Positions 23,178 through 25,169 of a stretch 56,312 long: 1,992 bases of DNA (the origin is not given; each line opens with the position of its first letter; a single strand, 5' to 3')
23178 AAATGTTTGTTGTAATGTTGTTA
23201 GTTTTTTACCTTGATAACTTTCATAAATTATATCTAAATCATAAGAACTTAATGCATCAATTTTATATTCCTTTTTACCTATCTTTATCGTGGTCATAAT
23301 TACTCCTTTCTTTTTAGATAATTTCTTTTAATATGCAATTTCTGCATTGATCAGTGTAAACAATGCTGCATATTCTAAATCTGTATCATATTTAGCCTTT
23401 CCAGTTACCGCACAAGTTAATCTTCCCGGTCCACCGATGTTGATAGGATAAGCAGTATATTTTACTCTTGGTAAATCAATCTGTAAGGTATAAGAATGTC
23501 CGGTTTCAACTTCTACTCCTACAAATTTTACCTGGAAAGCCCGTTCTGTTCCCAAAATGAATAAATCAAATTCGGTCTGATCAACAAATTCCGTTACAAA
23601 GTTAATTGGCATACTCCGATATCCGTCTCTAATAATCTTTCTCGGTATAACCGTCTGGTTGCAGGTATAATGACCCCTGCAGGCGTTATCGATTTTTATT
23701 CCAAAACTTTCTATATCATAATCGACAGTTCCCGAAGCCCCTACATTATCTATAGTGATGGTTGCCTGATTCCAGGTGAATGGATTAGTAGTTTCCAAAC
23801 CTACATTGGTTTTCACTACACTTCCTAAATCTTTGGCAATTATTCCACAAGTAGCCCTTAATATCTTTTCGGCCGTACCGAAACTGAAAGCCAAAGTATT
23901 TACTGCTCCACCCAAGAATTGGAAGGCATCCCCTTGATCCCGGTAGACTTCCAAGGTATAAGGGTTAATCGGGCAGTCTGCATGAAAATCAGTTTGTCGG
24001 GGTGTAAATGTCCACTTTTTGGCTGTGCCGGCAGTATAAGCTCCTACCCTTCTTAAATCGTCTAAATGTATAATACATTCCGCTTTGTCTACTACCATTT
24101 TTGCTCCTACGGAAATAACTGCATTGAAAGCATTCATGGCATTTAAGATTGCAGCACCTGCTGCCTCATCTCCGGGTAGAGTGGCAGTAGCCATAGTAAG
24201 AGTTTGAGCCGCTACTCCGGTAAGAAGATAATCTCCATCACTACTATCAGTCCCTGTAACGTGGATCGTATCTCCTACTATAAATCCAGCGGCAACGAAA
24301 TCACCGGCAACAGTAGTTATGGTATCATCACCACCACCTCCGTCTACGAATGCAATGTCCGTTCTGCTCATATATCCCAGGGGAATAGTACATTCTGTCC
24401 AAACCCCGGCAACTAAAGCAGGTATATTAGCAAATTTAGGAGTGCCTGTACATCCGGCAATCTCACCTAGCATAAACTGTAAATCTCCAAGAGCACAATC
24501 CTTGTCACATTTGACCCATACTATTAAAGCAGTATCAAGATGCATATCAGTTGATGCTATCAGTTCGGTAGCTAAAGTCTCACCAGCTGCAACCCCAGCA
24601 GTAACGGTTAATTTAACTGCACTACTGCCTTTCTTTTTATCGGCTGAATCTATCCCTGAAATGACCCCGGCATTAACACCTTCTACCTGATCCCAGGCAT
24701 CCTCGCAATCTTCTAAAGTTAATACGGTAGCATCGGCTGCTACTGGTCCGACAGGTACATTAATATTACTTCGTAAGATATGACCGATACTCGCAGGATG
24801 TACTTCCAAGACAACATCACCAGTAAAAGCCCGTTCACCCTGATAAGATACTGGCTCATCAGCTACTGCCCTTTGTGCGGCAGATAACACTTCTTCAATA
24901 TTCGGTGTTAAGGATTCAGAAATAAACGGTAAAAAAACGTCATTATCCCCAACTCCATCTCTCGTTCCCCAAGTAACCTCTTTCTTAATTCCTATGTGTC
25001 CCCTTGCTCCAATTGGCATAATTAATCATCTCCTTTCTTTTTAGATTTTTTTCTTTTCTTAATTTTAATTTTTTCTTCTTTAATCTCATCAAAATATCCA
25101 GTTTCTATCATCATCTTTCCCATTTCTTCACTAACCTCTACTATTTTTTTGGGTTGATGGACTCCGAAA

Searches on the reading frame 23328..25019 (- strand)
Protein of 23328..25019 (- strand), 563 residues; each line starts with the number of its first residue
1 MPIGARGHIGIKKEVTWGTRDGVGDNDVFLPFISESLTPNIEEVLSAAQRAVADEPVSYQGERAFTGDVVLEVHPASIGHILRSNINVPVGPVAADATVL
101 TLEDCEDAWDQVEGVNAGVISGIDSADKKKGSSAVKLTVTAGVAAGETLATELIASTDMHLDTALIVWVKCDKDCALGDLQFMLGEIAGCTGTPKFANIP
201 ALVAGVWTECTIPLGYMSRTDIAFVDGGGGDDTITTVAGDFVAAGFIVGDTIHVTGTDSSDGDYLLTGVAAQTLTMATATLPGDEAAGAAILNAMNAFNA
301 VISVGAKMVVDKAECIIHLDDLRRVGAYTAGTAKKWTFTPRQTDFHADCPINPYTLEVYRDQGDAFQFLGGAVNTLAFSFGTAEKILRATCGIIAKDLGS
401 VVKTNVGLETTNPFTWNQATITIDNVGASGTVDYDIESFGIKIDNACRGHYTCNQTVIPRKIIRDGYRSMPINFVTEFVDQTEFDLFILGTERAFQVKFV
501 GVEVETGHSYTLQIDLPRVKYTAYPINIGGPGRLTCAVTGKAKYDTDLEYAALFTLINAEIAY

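Call 34: search_protein_families(library=phrogs, proteins=[window:23328-25019:-], max_evalue=0.00001)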
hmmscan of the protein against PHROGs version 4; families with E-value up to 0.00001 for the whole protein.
window:23328-25019:- (563 aa): 1 family
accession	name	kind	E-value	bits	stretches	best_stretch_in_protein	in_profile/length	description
phrog_290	-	tail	7.8e-26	92.3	1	4-559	16-332/411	minor tail protein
